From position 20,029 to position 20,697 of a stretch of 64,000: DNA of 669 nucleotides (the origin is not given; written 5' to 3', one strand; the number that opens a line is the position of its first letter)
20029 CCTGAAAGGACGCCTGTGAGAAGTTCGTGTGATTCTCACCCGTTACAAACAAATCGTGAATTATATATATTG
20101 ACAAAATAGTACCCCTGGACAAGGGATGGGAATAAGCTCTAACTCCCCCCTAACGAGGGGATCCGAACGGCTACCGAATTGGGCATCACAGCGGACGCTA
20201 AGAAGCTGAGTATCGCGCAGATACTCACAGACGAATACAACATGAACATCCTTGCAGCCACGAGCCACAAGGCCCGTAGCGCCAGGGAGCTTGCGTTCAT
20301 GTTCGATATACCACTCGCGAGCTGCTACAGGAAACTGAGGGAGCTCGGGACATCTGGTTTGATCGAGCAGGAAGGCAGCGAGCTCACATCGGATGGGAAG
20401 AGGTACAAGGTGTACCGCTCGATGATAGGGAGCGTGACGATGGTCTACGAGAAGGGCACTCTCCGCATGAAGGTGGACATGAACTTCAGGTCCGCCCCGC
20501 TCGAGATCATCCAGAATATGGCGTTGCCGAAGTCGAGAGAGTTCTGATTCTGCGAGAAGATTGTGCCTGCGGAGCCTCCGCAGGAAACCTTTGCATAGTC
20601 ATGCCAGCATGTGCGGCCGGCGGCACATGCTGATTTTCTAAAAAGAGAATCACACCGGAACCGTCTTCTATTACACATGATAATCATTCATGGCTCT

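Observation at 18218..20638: Divergent pair of paralogous small winged-HTH proteins with a co-transcribed coiled-coil protein immediately upstream of the archaellin genes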

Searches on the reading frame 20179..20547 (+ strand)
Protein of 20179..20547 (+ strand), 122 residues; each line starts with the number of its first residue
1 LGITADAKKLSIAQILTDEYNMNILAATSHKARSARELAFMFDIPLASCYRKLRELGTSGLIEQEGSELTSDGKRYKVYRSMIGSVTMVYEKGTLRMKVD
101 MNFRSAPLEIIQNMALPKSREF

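Call 3: search_protein_families(library=pfam, proteins=[window:20179-20547:+], max_evalue=1)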
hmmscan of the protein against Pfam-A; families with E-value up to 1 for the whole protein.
window:20179-20547:+ (122 aa): 8 families
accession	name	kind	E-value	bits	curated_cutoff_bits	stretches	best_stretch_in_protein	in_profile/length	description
PF12840.13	HTH_20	-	2.3e-05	24.7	27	1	16-65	1-51/51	Helix-turn-helix domain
PF01978.25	TrmB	-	0.0003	21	25.6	1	29-80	19-63/68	Sugar-specific transcriptional regulator TrmB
PF24409.1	wHTH-PRTase_assc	-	0.0028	18.1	27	1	22-75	1-53/83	wHTH-PRTase associated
PF25213.1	HVO_A0261_N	-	0.0037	17.6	35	1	22-71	14-65/86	HVO_A0261 N-terminal domain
PF03551.20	PadR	-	0.14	12.6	27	1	42-80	27-64/75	Transcriptional regulator PadR-like family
PF12802.13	MarR_2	-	0.15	12.7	27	1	23-68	9-56/61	MarR family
PF09339.16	HTH_IclR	-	0.15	12.3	22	1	29-65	13-51/52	IclR helix-turn-helix domain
PF25212.1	HVO_A0114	-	0.23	11.7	27.6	1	12-66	16-70/84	HVO_A0114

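Call 6: search_protein_families(library=ncbifam, proteins=[window:20179-20547:+], max_evalue=1)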
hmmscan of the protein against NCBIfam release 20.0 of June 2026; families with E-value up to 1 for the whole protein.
window:20179-20547:+ (122 aa): 6 families
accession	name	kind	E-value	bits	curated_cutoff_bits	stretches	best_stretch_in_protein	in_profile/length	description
NF053606.1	Sta1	subfamily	0.0024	17.9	80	1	25-81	26-83/100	Sta1 family transcriptional regulator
TIGR01884.1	cas_HTH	subfamily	0.011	15.2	60.2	1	11-66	134-190/202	CRISPR-associated CARF protein Csa3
NF033789.1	repress_SdpR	subfamily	0.023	14.6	100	1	15-65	4-54/79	autorepressor SdpR family transcription factor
NF033788.1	HTH_metalloreg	subfamily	0.054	13.3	55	1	12-65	4-58/77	metalloregulator ArsR/SmtB family transcription factor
TIGR01302.1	IMP_dehydrog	equivalog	0.056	12.3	481.5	1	61-96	362-396/450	IMP dehydrogenase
NF047392.1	TransRegTrmBHalo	equivalog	0.095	11.7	500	1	19-67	20-69/349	HTH-type sugar sensing transcriptional regulator TrmB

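Call 7: search_solved_structures(query=window:20179-20547:+, max_evalue=1, show_alignments=2)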
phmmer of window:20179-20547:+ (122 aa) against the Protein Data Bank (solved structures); distinct sequences matched with E-value up to 1: 2.
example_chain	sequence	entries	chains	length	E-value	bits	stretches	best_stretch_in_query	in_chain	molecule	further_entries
8c7f_A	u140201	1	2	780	0.079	16.5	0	23-65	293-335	Xylosidase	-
7zb3_A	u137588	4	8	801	0.085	16.4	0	23-65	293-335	Beta-xylosidase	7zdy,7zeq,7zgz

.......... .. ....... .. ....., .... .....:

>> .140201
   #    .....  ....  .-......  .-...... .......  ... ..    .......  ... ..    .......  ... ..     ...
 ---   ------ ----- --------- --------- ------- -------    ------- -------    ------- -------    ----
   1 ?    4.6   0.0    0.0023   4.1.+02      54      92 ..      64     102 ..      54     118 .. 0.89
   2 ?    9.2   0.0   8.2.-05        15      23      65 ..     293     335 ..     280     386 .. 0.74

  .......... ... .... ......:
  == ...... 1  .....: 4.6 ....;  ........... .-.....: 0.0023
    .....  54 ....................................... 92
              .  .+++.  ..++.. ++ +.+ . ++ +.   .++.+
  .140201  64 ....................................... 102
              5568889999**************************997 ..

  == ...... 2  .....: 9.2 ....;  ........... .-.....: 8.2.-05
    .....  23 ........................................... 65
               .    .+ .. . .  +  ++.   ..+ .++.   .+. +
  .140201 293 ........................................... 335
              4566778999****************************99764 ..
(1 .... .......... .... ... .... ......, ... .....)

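Call 9: find_homologous_proteins(query=window:20179-20547:+, max_evalue=0.001)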
Query window:20179-20547:+ (122 aa): 36 proteins with E <= 0.001 among 39 candidates.
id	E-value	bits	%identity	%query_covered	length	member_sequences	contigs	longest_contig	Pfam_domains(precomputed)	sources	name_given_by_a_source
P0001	2.0e-68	245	96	100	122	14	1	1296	-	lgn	-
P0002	3.4e-60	219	88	98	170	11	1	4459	PF12840.14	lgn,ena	-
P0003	2.1e-58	213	86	95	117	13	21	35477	PF12840.14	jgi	jgi:predicted transcriptional regulator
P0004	2.8e-57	209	81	100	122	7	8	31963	PF12840.14,PF01978.26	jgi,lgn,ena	-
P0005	7.1e-57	208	88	95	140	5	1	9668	PF12840.14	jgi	-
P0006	7.3e-57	208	88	91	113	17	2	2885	PF12840.14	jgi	jgi:predicted transcriptional regulator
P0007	2.0e-56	207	85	95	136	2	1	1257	PF12840.14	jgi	-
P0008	1.9e-55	203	86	91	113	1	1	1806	PF12840.14,PF01978.26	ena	-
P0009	2.9e-55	203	86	93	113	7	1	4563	PF12840.14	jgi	jgi:hypothetical protein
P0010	3.1e-55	203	80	95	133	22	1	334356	PF12840.14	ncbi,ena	-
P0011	4.8e-55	202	83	93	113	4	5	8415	PF12840.14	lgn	-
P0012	8.6e-55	201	82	93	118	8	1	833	PF12840.14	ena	-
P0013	3.5e-54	199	83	97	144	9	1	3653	PF12840.14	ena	-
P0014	5.9e-53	195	80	98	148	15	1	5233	PF12840.14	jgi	-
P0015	1.6e-52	194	78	95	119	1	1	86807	PF12840.14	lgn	-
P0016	2.9e-52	193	77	98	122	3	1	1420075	PF12840.14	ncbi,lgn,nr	ncbi:MAG: helix-turn-helix transcriptional regulator [Methanobacteriota archaeon]|nr:MAG: helix-turn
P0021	6.9e-45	169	70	94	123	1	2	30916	PF12840.14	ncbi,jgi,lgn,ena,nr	ncbi:MAG: helix-turn-helix domain-containing protein [Thermoplasmata archaeon]|nr:helix-turn-helix d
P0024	1.8e-42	162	68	95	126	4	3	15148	PF12840.14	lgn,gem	-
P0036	3.0e-36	142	61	92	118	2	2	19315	PF12840.14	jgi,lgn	jgi:hypothetical protein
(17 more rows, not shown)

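Call 20: find_encoding_contigs(protein=P0016, flank=8000, max_places=2)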
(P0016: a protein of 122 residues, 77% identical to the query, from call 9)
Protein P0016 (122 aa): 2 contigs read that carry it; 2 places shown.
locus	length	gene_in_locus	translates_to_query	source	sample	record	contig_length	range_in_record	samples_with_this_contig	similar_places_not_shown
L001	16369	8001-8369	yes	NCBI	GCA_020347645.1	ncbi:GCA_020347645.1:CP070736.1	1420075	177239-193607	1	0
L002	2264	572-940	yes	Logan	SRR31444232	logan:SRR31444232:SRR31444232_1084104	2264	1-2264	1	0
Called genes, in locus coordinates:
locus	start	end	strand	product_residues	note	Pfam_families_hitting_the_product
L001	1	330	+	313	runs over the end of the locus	PF01314:AFOR_C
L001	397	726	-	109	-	PF03259:Robl_LC7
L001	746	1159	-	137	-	PF02830:V4R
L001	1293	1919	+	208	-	PF01871:AMMECR1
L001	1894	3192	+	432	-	PF01979:Amidohydro_1, PF12890:DHOase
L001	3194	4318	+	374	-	PF03692:CxxCxxCC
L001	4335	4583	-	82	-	-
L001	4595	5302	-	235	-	PF01987:AIM24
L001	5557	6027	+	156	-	PF13404:HTH_AsnC-type, PF13412:HTH_24, PF01037:AsnC_trans_reg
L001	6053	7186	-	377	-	-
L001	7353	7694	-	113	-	-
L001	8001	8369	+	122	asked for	PF12840:HTH_20 (weak)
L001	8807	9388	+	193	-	PF01917:Flagellin_arch-type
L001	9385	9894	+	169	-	PF04659:Arch_fla_DE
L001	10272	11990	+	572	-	PF01917:Flagellin_arch-type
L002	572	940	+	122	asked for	PF12840:HTH_20 (weak)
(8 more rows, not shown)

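Call 21: find_encoding_contigs(protein=P0021, flank=8000, max_places=2)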
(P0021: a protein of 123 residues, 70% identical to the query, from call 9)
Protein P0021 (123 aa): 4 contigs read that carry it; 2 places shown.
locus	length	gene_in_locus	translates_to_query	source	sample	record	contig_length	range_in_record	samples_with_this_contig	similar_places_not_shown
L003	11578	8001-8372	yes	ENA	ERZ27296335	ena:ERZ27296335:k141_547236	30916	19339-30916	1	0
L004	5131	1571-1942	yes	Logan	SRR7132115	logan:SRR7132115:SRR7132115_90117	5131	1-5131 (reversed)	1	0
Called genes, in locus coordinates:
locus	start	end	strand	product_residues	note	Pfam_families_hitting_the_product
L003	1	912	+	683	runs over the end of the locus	PF00496:SBP_bac_5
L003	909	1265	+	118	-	PF13616:Rotamase_3, PF13145:Rotamase_2, PF00639:Rotamase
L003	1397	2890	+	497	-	PF02310:B12-binding, PF04055:Radical_SAM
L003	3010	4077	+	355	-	PF08240:ADH_N, PF16912:Glu_dehyd_C (weak), PF00107:ADH_zinc_N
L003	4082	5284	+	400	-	PF00155:Aminotran_1_2, PF01053:Cys_Met_Meta_PP (weak)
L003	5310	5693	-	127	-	-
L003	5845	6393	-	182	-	PF24034:DUF7343, PF01047:MarR (weak), PF12802:MarR_2 (weak)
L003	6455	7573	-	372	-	-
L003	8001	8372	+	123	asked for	PF12840:HTH_20 (weak)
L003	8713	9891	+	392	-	PF04659:Arch_fla_DE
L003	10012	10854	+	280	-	PF00071:Ras, PF08477:Roc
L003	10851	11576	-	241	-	?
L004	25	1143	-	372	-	-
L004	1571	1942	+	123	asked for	PF12840:HTH_20 (weak)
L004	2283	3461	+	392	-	PF04659:Arch_fla_DE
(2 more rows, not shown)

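Call 23: find_encoding_contigs(protein=P0036, flank=8000, max_places=2)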
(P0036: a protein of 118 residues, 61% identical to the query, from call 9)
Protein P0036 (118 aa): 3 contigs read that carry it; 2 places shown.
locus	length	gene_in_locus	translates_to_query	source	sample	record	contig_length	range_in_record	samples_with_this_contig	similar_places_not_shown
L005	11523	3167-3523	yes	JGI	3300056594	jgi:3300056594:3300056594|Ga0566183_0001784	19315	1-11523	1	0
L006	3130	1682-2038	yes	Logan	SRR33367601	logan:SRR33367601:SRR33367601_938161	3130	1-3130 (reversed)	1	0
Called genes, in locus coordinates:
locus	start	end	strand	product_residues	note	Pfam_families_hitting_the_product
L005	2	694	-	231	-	?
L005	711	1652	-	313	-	PF01073:3Beta_HSD, PF01370:Epimerase, PF02719:Polysacc_synt_2, PF04321:RmlD_sub_bind, PF05368:NmrA (weak), PF07993:NAD_binding_4, PF13460:NAD_binding_10, PF16363:GDP_Man_Dehyd, +1 more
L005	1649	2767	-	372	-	PF13439:Glyco_transf_4, PF13477:Glyco_trans_4_2, PF13579:Glyco_trans_4_4, PF00534:Glycos_transf_1, PF13692:Glyco_trans_1_4, PF13524:Glyco_trans_1_2 (weak)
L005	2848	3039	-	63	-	-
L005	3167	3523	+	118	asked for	PF12840:HTH_20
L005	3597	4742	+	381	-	PF04659:Arch_fla_DE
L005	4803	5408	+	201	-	PF03602:Cons_hypoth95 (weak), PF05175:MTS, PF06325:PrmA, PF01170:UPF0020 (weak), PF13649:Methyltransf_25 (weak)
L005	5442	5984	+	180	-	PF14382:ECR1_N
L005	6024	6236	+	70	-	-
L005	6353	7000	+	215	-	PF02568:ThiI, PF06508:QueC (faint)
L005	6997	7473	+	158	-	PF17146:PIN_6, PF11848:DUF3368 (weak), PF08745:PIN_5 (weak)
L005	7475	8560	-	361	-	PF01266:DAO (faint), PF01494:FAD_binding_3 (weak), PF05834:Lycopene_cycl (faint), PF13450:NAD_binding_8 (faint), PF22578:GGR_cat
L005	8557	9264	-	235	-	PF01209:Ubie_methyltran, PF13489:Methyltransf_23, PF13847:Methyltransf_31, PF08241:Methyltransf_11, PF08242:Methyltransf_12, PF13649:Methyltransf_25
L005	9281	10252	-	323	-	PF00348:polyprenyl_synt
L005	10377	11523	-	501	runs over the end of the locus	PF00361:Proton_antipo_M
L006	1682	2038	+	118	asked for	PF12840:HTH_20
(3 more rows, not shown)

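Call 24: find_encoding_contigs(protein=P0024, flank=8000, max_places=2)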
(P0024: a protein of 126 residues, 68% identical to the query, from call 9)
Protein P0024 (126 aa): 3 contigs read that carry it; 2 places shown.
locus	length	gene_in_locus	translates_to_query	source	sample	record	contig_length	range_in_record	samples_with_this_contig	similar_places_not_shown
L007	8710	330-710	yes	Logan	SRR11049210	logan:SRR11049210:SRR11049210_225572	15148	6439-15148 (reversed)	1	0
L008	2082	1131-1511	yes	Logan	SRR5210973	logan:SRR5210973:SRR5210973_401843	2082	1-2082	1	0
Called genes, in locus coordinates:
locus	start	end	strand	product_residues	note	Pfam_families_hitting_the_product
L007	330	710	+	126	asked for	PF12840:HTH_20 (weak)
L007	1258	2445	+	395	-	PF05377:FlaC_arch, PF04659:Arch_fla_DE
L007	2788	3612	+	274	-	PF00025:Arf, PF00071:Ras, PF08477:Roc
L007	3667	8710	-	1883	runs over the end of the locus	PF13360:PQQ_2 (faint), PF13517:FG-GAP_3 (faint), PF25292:Beta-prop_CGLA (faint), PF13570:Beta-prop_ACSF4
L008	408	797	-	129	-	-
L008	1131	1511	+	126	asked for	PF12840:HTH_20 (weak)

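Call 32: search_solved_structures(query=A1, max_evalue=10, show_alignments=3)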
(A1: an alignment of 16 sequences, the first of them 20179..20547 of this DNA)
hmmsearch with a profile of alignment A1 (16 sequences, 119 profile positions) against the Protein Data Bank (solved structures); distinct sequences matched with E-value up to 10: 11.
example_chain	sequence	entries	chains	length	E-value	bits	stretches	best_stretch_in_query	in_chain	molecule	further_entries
1uly_A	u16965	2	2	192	0.029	17.3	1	6-70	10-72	hypothetical protein PH1932 | hypothetical transcription regulator protein, PH1932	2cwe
2p5v_A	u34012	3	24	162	0.19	14.7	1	9-69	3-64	Transcriptional regulator, LRP/AsnC family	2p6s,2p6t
9sgv_A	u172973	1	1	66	0.22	14.5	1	19-60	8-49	Ap3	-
8uhe_I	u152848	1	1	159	0.27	14.2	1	29-65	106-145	ApcD2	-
8qkf_A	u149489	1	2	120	0.35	13.8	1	17-62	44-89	ArsR family transcriptional regulator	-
1u2w_A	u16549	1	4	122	0.37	13.8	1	8-61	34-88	Cadmium efflux system accessory protein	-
3f72_A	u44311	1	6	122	0.4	13.6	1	8-61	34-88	Cadmium efflux system accessory protein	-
3i4p_A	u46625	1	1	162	0.46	13.4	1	14-63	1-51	Transcriptional regulator, AsnC family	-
5tjj_A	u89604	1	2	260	0.81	12.6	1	6-62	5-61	Transcriptional regulator, IclR family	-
2zcw_A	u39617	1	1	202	1.3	12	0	32-59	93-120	Transcriptional regulator, FNR/CRP family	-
6fpd_A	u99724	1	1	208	1.4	11.9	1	19-54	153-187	Protein AB21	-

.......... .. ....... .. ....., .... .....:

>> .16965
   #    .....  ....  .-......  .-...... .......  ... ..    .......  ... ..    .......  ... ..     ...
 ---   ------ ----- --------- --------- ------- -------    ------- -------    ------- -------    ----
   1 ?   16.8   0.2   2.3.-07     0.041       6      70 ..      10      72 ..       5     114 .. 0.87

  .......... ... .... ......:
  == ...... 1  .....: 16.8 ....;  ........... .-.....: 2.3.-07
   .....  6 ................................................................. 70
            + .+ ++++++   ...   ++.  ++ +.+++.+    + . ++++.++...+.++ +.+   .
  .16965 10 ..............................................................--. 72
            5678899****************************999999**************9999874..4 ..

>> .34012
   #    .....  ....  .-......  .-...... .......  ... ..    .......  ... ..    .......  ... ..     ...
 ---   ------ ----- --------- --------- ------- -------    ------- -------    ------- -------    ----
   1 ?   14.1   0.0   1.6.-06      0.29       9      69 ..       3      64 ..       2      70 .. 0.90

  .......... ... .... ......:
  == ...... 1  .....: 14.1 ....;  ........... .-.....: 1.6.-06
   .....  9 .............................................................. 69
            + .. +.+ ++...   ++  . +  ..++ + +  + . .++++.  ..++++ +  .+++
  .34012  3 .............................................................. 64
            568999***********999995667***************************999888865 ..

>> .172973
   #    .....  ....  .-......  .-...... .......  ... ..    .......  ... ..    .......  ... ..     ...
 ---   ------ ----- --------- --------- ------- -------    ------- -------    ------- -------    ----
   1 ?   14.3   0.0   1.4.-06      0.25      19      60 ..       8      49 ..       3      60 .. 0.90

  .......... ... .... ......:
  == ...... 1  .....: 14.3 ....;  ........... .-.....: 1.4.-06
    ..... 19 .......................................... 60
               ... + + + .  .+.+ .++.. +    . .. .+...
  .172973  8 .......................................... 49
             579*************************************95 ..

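Call 42: predict_structure(alignment_id=A2)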
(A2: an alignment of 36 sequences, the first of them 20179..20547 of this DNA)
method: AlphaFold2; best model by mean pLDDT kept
length: 122 residues; sequences in the alignment: 36
mean_pLDDT: 85.3   pTM: 0.74
mean pLDDT of the five models: 85.3, 82.1, 81.4, 80.1, 60.1
residues with pLDDT >= 90: 54; 70-90: 54; 50-70: 10; < 50: 4
segments of 3 or more residues with pLDDT < 50: 1-3
pLDDT, mean of each block of 10 residues (from residue 1): 62 89 93 94 95 94 90 90 88 87 73 75 55
secondary structure, 60 per line:
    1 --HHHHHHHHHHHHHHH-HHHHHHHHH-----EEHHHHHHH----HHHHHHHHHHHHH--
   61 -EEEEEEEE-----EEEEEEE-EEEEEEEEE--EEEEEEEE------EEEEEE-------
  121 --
elements in order: H3-17 H19-27 H35-41 H46-58 E62-69 E75-81 E83-91 E94-101 E108-113

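Call 45: fold_search(model_id=the predicted structure, library=pdb)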
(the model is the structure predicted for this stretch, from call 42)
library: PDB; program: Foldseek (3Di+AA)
matches with E <= 10: 1341; with E <= 0.001: 4
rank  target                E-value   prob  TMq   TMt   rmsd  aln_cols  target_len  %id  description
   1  2p4w_B                7.9e-05  1.00  0.60  0.39   4.6       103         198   17  Crystal structure of heat shock regulator from Pyrococcus furiosus (released 2007-03-27)
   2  2p4w_A                2.9e-04  1.00  0.60  0.40   4.2       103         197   17  Crystal structure of heat shock regulator from Pyrococcus furiosus (released 2007-03-27)
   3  5f7q_E                3.3e-04  1.00  0.44  0.15   9.3       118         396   15  ROK repressor Lmo0178 from Listeria monocytogenes bound to operator (released 2016-09-07)
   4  2cwe                  6.4e-04  1.00  0.54  0.35   1.4        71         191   17  Crystal structure of hypothetical transcriptional regulator protein, PH1932 from Pyrococcus horikoshii OT3 (released 2005-12-20)
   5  1uly                  1.4e-03  1.00  0.52  0.34   1.6        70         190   17  Crystal structure analysis of the ArsR homologue DNA-binding protein from P. horikoshii OT3 (released 2004-10-19)
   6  5f7q_L                1.6e-03  1.00  0.47  0.17   8.8       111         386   15  ROK repressor Lmo0178 from Listeria monocytogenes bound to operator (released 2016-09-07)
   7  5f7q_C                2.1e-03  1.00  0.50  0.17   8.5       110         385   15  ROK repressor Lmo0178 from Listeria monocytogenes bound to operator (released 2016-09-07)
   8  2oqg_A                2.5e-03  1.00  0.51  0.56   3.2        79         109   24  ArsR-like Transcriptional Regulator from Rhodococcus sp. RHA1 (released 2007-03-06)
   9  7p6f_DDD              2.9e-03  1.00  0.49  0.60   3.0        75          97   21  1.93 A resolution X-ray crystal structure of the transcriptional regulator SrnR from Streptomyces griseus (released 2022-05-25)
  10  4k2e_A                3.2e-03  1.00  0.49  0.62   2.7        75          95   17  HlyU from Vibrio cholerae N16961 (released 2014-04-30)
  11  8qkf_A                3.9e-03  1.00  0.49  0.59   2.9        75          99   20  SmtB protein of Mycobacterium smegmatis (released 2024-09-25)
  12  6cmv_C                4.1e-03  1.00  0.47  0.51   2.8        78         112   26  Crystal structure of Archaeal Biofilm Regulator (AbfR2) from Sulfolobus acidocaldarius (released 2018-11-14)
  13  4ija_A                4.9e-03  1.00  0.36  0.13   8.6        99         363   11  Structure of S. aureus methicillin resistance factor MecR2 (released 2013-06-12)
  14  4ooi_B                5.5e-03  1.00  0.49  0.61   2.9        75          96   17  Reduced HlyU from Vibrio cholerae N16961 (released 2014-12-31)
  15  1r1u_A                5.5e-03  1.00  0.49  0.62   3.0        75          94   13  Crystal structure of the metal-sensing transcriptional repressor CzrA from Staphylococcus aureus in the apo-form (released 2004-05-18)
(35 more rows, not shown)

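Call 46: search_protein_representatives(alignment_id=A2)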
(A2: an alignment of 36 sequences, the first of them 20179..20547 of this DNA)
Query: 36 sequences, 123 profile positions. Proteins with E-value up to 0.001 (for the whole library): 1585; up to 1e-10: 360; up to 1e-30: 7. The best 150 are listed.
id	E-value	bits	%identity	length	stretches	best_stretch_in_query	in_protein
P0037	7.7e-54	196.9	-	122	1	8-121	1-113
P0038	3.9e-33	130.0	-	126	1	6-119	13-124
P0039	1.8e-32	127.8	-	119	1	10-122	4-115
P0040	2.3e-32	127.5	-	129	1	10-119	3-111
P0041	3.3e-31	123.8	-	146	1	6-115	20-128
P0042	4.3e-31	123.4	-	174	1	9-93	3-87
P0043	1.0e-30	122.2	-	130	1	5-109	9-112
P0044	2.1e-30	121.2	-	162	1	10-113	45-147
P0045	1.5e-28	115.2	-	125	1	9-106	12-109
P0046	2.4e-28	114.6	-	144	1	7-107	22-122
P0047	8.0e-28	112.9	-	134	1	6-105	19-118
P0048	3.0e-27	111.0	-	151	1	11-108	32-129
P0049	3.0e-27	111.0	-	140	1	11-114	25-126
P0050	2.2e-26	108.2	-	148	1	8-118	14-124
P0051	4.7e-26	107.1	-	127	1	13-109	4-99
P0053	1.4e-25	105.6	-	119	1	7-100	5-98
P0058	2.1e-23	98.5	-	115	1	9-118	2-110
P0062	5.7e-23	97.2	-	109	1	11-110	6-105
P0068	2.7e-22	95.0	-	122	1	7-101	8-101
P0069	4.5e-22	94.3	-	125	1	14-115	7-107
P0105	1.7e-18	82.7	-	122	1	7-93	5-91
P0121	4.1e-17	78.3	-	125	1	15-104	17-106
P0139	3.9e-16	75.1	-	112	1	16-100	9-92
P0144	6.2e-16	74.5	-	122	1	12-91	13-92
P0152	9.0e-16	73.9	-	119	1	6-90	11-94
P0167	3.8e-15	71.9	-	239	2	17-95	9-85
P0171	4.3e-15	71.7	-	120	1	5-95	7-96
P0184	9.3e-15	70.6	-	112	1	9-103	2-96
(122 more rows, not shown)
